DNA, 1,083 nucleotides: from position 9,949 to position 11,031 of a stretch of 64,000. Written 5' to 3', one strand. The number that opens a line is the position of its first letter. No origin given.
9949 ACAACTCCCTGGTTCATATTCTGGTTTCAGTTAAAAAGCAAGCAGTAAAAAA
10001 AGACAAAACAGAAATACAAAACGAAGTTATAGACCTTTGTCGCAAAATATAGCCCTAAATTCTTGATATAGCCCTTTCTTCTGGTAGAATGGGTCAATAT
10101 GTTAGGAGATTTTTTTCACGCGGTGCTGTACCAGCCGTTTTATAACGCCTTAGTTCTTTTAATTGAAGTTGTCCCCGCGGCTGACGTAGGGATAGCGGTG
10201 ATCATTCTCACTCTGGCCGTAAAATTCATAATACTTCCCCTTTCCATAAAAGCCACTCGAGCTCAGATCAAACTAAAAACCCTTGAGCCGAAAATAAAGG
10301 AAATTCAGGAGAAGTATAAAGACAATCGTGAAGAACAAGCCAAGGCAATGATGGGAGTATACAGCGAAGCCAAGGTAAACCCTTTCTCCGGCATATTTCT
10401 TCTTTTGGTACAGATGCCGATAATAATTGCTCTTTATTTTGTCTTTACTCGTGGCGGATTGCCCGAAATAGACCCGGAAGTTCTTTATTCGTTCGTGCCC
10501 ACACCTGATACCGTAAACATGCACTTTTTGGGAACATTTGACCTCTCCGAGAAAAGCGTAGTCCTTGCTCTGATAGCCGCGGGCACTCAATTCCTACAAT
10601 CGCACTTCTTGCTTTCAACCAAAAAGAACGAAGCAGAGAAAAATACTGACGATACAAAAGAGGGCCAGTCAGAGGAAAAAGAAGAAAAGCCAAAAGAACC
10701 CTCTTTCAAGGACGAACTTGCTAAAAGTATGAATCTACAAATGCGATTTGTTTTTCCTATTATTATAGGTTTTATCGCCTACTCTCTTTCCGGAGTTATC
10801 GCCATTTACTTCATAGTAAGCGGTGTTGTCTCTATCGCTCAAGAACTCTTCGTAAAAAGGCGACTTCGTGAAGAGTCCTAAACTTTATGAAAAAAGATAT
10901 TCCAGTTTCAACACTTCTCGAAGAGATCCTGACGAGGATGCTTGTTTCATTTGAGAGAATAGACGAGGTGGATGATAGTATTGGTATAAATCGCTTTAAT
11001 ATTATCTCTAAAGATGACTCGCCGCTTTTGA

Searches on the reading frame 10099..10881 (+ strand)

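Call 73: search_protein_families(library=pfam, proteins=[window:10099-10881:+], max_evalue=0.001)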
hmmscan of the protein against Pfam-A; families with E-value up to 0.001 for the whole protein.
window:10099-10881:+ (260 aa): 1 family
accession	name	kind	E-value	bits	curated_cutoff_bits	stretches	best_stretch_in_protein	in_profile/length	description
PF02096.25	60KD_IMP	-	4.6e-43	147.4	35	1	31-254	2-163/163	60Kd inner membrane protein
